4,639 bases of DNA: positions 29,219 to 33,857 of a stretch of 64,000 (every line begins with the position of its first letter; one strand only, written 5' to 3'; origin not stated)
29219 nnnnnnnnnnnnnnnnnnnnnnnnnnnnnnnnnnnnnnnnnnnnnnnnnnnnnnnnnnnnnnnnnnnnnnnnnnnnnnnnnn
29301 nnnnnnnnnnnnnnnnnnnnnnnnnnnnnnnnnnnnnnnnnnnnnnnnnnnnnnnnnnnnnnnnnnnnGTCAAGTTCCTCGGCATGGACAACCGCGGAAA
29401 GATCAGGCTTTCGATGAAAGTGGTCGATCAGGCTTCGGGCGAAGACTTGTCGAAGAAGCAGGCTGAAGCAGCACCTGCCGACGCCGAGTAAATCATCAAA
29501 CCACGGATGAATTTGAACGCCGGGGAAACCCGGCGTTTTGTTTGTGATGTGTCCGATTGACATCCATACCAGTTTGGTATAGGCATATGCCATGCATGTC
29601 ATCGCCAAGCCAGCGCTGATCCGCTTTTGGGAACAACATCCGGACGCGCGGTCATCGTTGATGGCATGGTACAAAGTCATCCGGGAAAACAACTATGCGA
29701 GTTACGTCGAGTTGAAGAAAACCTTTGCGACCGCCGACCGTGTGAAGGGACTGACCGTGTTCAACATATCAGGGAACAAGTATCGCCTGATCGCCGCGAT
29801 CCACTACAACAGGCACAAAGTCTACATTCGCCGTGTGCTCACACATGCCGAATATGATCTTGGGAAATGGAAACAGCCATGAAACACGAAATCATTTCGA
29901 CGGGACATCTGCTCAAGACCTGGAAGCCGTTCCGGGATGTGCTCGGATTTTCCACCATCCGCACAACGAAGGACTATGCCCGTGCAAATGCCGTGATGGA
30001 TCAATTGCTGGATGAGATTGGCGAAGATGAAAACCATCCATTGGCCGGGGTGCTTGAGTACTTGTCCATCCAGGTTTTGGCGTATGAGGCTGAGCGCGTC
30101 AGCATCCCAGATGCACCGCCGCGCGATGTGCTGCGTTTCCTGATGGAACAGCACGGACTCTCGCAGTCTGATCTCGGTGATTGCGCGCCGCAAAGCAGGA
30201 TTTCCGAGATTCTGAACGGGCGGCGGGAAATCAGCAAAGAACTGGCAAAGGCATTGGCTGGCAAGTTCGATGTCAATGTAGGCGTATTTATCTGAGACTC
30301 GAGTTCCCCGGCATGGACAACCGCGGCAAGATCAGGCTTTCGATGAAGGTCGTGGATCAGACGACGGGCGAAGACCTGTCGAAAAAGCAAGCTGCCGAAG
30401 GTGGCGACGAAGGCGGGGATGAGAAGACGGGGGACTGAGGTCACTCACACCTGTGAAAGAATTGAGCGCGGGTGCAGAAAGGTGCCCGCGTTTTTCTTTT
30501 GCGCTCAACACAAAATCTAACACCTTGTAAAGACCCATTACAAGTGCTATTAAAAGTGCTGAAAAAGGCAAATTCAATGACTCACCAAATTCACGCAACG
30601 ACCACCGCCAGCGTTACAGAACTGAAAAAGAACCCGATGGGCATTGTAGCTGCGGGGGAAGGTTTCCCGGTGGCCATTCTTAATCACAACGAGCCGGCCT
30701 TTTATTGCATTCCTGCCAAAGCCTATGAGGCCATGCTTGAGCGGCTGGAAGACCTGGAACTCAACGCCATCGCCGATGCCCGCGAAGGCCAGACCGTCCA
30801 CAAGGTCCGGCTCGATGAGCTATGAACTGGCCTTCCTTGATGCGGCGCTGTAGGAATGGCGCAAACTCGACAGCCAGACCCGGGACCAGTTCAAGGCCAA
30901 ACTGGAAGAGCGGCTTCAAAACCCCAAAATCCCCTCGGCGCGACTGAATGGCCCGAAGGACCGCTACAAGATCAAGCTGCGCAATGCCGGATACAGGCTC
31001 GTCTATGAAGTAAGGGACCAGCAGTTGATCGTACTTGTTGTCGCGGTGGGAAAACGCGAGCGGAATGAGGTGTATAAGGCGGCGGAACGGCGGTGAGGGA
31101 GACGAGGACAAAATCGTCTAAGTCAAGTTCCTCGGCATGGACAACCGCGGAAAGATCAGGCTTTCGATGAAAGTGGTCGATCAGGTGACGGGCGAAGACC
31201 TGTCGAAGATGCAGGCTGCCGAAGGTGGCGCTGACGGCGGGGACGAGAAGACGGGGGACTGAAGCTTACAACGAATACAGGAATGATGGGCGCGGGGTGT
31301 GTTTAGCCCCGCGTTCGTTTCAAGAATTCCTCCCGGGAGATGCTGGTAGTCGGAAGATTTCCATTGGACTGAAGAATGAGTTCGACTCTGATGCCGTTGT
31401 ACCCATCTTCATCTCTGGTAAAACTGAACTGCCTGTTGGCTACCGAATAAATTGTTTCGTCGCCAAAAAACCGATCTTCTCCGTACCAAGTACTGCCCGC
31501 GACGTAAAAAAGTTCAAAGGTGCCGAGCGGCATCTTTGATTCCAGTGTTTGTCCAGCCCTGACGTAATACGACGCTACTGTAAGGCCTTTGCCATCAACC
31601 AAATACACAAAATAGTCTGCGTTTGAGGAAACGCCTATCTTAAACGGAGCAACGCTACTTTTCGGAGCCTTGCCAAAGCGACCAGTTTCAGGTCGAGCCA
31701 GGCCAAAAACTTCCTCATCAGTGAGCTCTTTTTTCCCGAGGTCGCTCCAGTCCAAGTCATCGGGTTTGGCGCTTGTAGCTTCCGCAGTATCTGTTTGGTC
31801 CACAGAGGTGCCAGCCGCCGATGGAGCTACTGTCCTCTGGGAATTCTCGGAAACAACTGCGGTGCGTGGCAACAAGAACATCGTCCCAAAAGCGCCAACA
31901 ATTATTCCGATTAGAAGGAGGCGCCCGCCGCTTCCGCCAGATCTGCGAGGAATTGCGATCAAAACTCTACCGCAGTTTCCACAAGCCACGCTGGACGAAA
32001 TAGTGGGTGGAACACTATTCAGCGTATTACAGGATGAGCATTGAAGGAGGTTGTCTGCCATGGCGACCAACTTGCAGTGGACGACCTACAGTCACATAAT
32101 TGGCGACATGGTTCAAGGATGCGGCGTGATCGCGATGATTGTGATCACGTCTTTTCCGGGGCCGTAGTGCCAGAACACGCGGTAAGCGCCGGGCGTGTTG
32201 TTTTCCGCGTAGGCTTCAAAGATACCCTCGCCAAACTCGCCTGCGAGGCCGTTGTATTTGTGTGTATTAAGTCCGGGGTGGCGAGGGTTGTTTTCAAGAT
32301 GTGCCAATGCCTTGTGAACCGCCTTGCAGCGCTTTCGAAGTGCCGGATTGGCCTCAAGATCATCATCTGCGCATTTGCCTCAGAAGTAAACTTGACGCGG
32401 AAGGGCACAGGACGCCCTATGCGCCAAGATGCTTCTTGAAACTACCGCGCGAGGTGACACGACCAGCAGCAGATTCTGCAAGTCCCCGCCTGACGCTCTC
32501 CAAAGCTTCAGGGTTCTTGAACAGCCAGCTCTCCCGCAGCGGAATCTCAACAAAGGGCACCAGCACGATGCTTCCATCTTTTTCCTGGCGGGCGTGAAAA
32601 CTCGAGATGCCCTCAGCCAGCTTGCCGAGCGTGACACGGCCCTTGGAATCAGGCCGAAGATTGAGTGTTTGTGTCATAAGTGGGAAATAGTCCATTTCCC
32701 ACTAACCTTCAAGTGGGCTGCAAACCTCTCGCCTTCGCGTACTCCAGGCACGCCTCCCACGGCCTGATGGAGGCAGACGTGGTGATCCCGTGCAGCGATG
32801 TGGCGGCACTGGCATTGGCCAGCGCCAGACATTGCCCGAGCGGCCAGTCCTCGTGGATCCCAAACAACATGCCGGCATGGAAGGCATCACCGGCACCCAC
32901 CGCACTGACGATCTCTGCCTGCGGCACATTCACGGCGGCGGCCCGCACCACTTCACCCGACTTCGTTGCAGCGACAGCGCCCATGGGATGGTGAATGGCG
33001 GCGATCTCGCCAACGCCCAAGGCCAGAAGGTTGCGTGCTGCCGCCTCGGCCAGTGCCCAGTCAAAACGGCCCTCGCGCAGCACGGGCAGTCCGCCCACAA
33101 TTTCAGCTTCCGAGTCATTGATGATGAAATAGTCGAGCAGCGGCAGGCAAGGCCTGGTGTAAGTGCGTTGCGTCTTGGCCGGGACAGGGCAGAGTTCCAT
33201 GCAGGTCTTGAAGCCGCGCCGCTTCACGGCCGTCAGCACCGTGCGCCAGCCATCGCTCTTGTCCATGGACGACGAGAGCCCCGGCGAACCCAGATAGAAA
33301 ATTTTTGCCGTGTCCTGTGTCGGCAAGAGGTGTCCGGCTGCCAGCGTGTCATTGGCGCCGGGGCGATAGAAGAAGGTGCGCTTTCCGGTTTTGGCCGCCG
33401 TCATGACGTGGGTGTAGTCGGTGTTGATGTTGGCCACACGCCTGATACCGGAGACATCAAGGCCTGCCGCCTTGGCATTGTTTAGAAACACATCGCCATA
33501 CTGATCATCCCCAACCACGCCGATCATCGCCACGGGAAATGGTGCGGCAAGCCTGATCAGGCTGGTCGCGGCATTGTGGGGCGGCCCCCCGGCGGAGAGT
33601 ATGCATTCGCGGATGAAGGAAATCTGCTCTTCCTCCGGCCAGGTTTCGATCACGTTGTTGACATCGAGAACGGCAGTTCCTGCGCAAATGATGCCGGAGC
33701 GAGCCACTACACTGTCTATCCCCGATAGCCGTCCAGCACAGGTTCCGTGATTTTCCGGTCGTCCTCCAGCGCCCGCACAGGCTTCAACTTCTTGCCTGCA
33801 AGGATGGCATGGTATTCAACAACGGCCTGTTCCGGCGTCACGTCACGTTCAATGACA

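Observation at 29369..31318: pnp 3' end plus terminator present three times, bracketing stacked toxin-antitoxin cassettes with no recombinase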

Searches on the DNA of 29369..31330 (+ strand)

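Call 26: search_dna_similar(query=window:29369-31330:+, collection=plasmids, mode=distant, max_rows=25)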
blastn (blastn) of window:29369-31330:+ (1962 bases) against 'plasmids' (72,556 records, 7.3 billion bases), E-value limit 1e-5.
Records with a match: 495; places in all: 501; records where one place covers at least 80% of the query: 0.
Best place of each record, by identity: 60-80% 495.
By first word of the organism name: Escherichia 347; Pantoea 41; Salmonella 31; Shigella 27; Acinetobacter 17; Aeromonas 6; Burkholderia 5; Klebsiella 5; Sphingobium 2; Paracoccus 2; and 11 more.
By predicted mobility (MOB-suite, as given by PLSDB): conjugative 356; non-mobilizable 86; mobilizable 53.
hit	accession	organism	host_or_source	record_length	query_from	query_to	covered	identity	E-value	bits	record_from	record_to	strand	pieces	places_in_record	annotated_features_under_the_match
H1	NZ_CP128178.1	Sphingobium baderi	mixed culture,activated sludge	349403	1232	1719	25%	69.6%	2e-50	209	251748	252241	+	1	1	type II toxin-antitoxin system RelE/ParE family toxin | type II toxin-antitoxin system Phd/YefM family antitoxin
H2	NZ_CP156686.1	Burkholderia stagnalis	Bacterial cells,soils collected in ...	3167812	1235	1694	23%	71.4%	7e-57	231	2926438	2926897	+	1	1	none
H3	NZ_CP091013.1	Burkholderia cenocepacia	-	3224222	1236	1716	25%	68.2%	4e-40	174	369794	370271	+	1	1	none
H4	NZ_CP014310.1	Burkholderia sp. PAMC 26561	single cell,lichen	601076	386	872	25%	64.8%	5e-14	89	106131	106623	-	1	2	helix-turn-helix domain-containing protein | type II toxin-antitoxin system HigB family toxin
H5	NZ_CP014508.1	Burkholderia sp. PAMC 28687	Usnea,single cell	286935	386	872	25%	64.7%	3e-17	100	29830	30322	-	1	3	helix-turn-helix domain-containing protein | type II toxin-antitoxin system HigB family toxin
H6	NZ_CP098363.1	Paracoccus sp. TOH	cell cuture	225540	1236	1697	24%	67.9%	7e-31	144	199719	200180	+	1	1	type II toxin-antitoxin system RelE/ParE family toxin | plasmid stabilization protein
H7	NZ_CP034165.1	Escherichia albertii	-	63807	1218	1686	24%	64.3%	1e-9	73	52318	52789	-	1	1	plasmid stabilization protein | type II toxin-antitoxin system RelE/ParE family toxin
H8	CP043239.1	Escherichia albertii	Oregon Junco,genomic DNA,cloacal swab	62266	1218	1686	24%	64.3%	1e-9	73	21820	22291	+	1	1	plasmid stabilization protein | type II toxin-antitoxin system RelE/ParE family toxin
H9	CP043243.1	Escherichia albertii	White-Breasted Nuthatch,genomic ...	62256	1218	1686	24%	64.3%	1e-9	73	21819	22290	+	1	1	plasmid stabilization protein | type II toxin-antitoxin system RelE/ParE family toxin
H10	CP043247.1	Escherichia albertii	Oregon Junco,genomic DNA,cloacal swab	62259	1218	1686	24%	64.3%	1e-9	73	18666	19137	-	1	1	plasmid stabilization protein | type II toxin-antitoxin system RelE/ParE family toxin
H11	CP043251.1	Escherichia albertii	Oregon Junco,genomic DNA,cloacal swab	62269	1218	1686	24%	64.3%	1e-9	73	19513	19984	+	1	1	plasmid stabilization protein | type II toxin-antitoxin system RelE/ParE family toxin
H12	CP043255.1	Escherichia albertii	Oregon Junco,genomic DNA,cloacal swab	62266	1218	1686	24%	64.3%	1e-9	73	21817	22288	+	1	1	plasmid stabilization protein | type II toxin-antitoxin system RelE/ParE family toxin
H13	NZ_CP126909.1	Escherichia albertii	-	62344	1218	1686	24%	64.3%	1e-9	73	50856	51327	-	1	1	plasmid stabilization protein | type II toxin-antitoxin system RelE/ParE family toxin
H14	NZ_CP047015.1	Escherichia coli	swine,whole organism,heart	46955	1218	1684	24%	64.4%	1e-8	71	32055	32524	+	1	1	plasmid stabilization protein | type II toxin-antitoxin system RelE/ParE family toxin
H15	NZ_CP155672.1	Klebsiella pneumoniae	Homo sapiens,urine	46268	1218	1684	24%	64.4%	1e-8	71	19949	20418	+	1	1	plasmid stabilization protein | type II toxin-antitoxin system RelE/ParE family toxin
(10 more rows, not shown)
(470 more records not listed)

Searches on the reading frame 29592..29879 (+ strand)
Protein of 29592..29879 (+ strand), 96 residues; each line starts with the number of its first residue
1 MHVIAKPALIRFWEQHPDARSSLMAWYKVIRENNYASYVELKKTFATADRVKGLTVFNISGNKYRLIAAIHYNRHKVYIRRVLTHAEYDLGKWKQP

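Call 9: search_protein_families(library=pfam, proteins=[window:29592-29879:+], max_evalue=0.01)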
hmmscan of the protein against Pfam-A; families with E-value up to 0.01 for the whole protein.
window:29592-29879:+ (96 aa): 1 family
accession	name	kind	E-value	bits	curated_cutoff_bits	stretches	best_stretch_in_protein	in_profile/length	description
PF09907.15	HigB_toxin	-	6.4e-29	100.5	27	1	20-89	2-72/74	HigB_toxin, RelE-like toxic component of a toxin-antitoxin system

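Call 64: search_protein_families(library=ncbifam, proteins=[window:29592-29879:+], max_evalue=0.001)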
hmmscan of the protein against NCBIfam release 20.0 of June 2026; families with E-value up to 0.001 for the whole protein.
window:29592-29879:+ (96 aa): 0 families

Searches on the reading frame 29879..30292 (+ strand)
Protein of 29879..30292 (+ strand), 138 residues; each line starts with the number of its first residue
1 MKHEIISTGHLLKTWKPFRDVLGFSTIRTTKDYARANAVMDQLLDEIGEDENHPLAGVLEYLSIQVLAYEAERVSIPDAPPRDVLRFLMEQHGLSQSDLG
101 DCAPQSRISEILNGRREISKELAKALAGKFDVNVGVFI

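Call 9: search_protein_families(library=pfam, proteins=[window:29879-30292:+], max_evalue=0.01)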
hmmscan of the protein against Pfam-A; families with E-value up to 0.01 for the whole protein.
window:29879-30292:+ (138 aa): 2 families
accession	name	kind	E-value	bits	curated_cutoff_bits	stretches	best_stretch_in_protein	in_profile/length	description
PF01381.28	HTH_3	-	3.1e-07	30.8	23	1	85-134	1-52/55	Helix-turn-helix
PF13560.12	HTH_31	-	0.0045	17.7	27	1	84-127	5-51/64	Helix-turn-helix domain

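Call 25: find_homologous_proteins(query=window:29879-30292:+, max_evalue=1e-10)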
Query window:29879-30292:+ (138 aa): 409 proteins with E <= 1e-10 among 433 candidates; the best 120 are listed.
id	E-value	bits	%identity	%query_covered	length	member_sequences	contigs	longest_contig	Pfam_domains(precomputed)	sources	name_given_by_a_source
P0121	2.2e-84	298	100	100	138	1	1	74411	PF01381.29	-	-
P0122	2.6e-69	249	85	100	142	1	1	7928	PF01381.29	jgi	jgi:HTH-type transcriptional regulator / antitoxin HigA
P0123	4.4e-68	245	84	100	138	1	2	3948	PF01381.29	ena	-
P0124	8.6e-68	245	82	100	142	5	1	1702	PF01381.29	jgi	jgi:HTH-type transcriptional regulator / antitoxin HigA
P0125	8.6e-68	245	83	100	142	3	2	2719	PF01381.29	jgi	jgi:HTH-type transcriptional regulator / antitoxin HigA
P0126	9.4e-68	244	83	100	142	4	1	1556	PF01381.29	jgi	jgi:HTH-type transcriptional regulator / antitoxin HigA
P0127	1.3e-67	244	84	100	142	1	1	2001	PF01381.29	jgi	jgi:HTH-type transcriptional regulator/antitoxin HigA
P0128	1.8e-67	243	82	100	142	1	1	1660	PF01381.29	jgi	jgi:HTH-type transcriptional regulator / antitoxin HigA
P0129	3.4e-67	243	84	100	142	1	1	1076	PF01381.29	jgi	jgi:HTH-type transcriptional regulator / antitoxin HigA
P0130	4.3e-67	242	81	100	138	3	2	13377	PF01381.29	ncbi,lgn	-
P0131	8.4e-67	241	83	100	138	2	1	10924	PF01381.29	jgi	jgi:HTH-type transcriptional regulator / antitoxin HigA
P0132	2.3e-66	240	81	100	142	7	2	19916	PF01381.29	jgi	jgi:HTH-type transcriptional regulator / antitoxin HigA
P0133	2.3e-66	240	80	100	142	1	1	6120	PF01381.29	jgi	jgi:HTH-type transcriptional regulator / antitoxin HigA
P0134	2.9e-66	240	81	100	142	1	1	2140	PF01381.29,PF13560.13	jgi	jgi:HTH-type transcriptional regulator / antitoxin HigA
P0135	3.3e-66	239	82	100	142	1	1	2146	PF01381.29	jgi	jgi:HTH-type transcriptional regulator / antitoxin HigA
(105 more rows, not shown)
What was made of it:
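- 29592..30295 (+): higB (29592-29882) and higA (29879-30295): an intact type II TA pair. A TTGACA promoter and palindromic operator lie at ~29553-29590. Best HigA homologue is 85% identical (call 25).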

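Call 29: find_encoding_contigs(protein=P0122, flank=8000, max_places=3)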
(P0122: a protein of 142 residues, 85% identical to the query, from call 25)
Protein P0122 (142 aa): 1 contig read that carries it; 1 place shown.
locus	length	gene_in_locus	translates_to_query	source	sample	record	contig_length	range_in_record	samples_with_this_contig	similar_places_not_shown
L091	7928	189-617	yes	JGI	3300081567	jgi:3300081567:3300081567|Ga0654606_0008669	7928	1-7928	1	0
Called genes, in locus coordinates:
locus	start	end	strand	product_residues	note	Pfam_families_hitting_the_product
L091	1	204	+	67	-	?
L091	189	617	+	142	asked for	PF01381:HTH_3 (weak)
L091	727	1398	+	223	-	PF08843:AbiEii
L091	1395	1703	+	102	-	-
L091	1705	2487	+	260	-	PF01557:FAA_hydrolase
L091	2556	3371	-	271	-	PF00106:adh_short, PF08659:KR, PF13561:adh_short_C2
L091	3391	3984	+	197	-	PF00440:TetR_N, PF16925:TetR_C_13, PF21993:TetR_C_13_2 (weak)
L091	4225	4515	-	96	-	-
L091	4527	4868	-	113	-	-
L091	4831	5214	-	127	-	-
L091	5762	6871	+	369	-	PF01507:PAPS_reduct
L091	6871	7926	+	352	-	?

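Call 64: search_protein_families(library=ncbifam, proteins=[window:29879-30292:+], max_evalue=0.001)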
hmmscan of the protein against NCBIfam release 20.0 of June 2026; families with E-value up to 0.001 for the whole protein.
window:29879-30292:+ (138 aa): 0 families

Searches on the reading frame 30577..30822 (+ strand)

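Call 9: search_protein_families(library=pfam, proteins=[window:30577-30822:+], max_evalue=0.01)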
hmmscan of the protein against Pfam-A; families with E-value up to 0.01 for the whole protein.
window:30577-30822:+ (82 aa): 1 family
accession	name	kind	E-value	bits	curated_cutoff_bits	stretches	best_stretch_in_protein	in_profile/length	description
PF02604.26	PhdYeFM_antitox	-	2.9e-08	33.8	29.8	1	9-74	2-68/74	Antitoxin Phd_YefM, type II toxin-antitoxin system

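Call 64: search_protein_families(library=ncbifam, proteins=[window:30577-30822:+], max_evalue=0.001)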
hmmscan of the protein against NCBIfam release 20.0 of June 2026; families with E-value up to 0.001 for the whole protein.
window:30577-30822:+ (82 aa): 3 families
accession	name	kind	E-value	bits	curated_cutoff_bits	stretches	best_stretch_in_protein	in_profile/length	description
NF007300.0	PRK09778.1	equivalog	6e-11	42.7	99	1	2-69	1-65/97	type I toxin-antitoxin system antitoxin YafN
TIGR01552.1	phd_fam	subfamily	1.1e-05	24.7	20.8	1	12-61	3-53/53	type II toxin-antitoxin system prevent-host-death family antitoxin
NF002770.0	PRK02854.1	equivalog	0.00032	20.4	201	1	1-60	1-60/179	primosomal protein DnaT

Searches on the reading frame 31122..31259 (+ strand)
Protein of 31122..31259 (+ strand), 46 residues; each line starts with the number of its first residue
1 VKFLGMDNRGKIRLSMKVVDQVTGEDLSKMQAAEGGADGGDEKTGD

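Call 53: find_homologous_proteins(query=window:31122-31259:+, max_evalue=0.001)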
Query seq(46 aa) (46 aa): 15 proteins with E <= 0.001 among 15 candidates.
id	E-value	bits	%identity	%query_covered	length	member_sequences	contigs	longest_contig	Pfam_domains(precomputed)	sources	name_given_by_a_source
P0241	2.2e-18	82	91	100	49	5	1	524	-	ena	-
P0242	3.9e-11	59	76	91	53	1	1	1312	-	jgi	jgi:polyribonucleotide nucleotidyltransferase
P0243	6.2e-11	59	86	78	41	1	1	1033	-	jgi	jgi:polyribonucleotide nucleotidyltransferase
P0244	1.8e-10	57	72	100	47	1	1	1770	-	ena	-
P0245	4.1e-10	56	100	67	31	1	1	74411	-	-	-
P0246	1.4e-9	54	83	83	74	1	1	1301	PF00575.30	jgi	jgi:polyribonucleotide nucleotidyltransferase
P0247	3.5e-9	53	72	100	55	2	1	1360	-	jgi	jgi:polyribonucleotide nucleotidyltransferase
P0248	3.7e-9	53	82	83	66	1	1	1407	PF00575.30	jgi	jgi:polyribonucleotide nucleotidyltransferase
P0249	4.4e-9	53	87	67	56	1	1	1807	-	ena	-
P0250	4.8e-9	53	77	85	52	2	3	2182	-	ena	-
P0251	2.1e-8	51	81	78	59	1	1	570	-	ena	-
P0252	3.6e-7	47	65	93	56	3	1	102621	-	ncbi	-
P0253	3.9e-7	47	62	98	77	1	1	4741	PF00575.30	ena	-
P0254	1.1e-6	46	88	57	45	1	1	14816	-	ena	-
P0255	2.6e-6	44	79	63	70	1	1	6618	-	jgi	jgi:polyribonucleotide nucleotidyltransferase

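Call 55: find_encoding_contigs(protein=P0254, flank=8000, max_places=3)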
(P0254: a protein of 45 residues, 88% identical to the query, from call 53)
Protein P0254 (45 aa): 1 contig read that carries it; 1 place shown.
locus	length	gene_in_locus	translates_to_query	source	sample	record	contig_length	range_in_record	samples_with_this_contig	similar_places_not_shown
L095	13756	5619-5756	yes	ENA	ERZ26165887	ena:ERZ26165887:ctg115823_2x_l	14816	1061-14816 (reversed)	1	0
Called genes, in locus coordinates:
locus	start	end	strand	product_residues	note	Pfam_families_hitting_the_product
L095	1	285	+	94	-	?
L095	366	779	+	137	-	-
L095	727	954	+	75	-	-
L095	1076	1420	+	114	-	-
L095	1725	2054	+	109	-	PF02033:RBFA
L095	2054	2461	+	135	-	PF01509:TruB_N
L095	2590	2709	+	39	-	PF16198:TruB_C_2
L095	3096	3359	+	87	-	PF00312:Ribosomal_S15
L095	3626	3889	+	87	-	PF01138:RNase_PH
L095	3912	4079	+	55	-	-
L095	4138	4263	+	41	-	-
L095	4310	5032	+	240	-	PF03726:PNPase, PF01138:RNase_PH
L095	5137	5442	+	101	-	PF00013:KH_1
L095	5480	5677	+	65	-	PF00575:S1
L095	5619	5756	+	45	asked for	-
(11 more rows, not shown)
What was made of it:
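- Tried and rejected: P0254: looked like an orphan tail, but turned out to be a pnp broken by frameshift errors in a 2x long-read contig (call 55).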

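Call 56: find_encoding_contigs(protein=P0250, flank=3000, max_places=4)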
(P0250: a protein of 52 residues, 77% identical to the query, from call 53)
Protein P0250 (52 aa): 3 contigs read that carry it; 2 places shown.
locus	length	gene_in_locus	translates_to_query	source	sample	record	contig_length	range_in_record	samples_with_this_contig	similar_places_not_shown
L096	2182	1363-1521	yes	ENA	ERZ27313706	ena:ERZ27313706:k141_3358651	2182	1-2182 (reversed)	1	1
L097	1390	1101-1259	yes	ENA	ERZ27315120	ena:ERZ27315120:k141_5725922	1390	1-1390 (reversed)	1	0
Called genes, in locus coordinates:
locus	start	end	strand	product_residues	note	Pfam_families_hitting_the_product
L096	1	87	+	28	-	?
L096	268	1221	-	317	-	PF23745:ANK_LRRK2 (faint), PF24521:Ank_KRIT1 (faint), PF12796:Ank_2, PF13606:Ank_3 (faint), PF00023:Ank (weak), PF13637:Ank_4, PF13857:Ank_5 (weak), PF12796:Ank_2 (weak)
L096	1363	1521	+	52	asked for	-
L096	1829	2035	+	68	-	PF15919:HicB_lk_antitox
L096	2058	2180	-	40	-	?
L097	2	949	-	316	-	?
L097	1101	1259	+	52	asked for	-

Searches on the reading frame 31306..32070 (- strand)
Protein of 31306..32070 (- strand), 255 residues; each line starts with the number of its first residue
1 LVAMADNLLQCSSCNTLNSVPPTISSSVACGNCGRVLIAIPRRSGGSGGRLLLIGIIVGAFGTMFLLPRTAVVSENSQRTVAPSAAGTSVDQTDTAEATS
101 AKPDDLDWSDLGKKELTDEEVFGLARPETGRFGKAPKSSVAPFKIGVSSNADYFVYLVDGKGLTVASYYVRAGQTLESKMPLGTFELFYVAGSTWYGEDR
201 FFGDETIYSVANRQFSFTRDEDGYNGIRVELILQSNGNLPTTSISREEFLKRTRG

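Call 9: search_protein_families(library=pfam, proteins=[window:31306-32070:-], max_evalue=0.01)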
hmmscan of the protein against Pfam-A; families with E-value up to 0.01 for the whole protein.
window:31306-32070:- (255 aa): 0 families

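Call 64: search_protein_families(library=ncbifam, proteins=[window:31306-32070:-], max_evalue=0.001)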
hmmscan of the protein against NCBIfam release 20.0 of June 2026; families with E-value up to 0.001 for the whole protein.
window:31306-32070:- (255 aa): 0 families
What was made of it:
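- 31303..32070 (-): 255-aa ORF with a Cys-rich N-terminus and a hydrophobic segment. Function unknown. Part of the low-GC islet. No Pfam or NCBIfam hit (calls 9, 64).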

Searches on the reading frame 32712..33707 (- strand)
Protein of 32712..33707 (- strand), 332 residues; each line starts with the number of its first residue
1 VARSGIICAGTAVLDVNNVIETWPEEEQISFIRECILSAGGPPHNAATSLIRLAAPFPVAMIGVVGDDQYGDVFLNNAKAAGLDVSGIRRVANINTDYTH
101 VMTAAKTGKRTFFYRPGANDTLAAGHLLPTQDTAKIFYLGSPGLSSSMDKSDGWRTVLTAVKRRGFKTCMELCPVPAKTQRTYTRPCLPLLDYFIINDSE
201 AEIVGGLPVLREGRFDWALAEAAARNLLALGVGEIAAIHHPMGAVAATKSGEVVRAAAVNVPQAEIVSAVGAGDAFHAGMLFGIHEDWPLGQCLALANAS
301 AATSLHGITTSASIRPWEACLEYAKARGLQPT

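Call 9: search_protein_families(library=pfam, proteins=[window:32712-33707:-], max_evalue=0.01)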
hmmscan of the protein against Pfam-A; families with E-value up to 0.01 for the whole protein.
window:32712-33707:- (332 aa): 1 family
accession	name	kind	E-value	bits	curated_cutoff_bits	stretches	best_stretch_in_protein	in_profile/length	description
PF00294.29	PfkB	-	1.8e-35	123.2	25.8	1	32-310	28-295/302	pfkB family carbohydrate kinase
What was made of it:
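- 32709..33707 (-): pfkB-family kinase: the conserved right border of the variable interval. Pfam PfkB (call 9).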
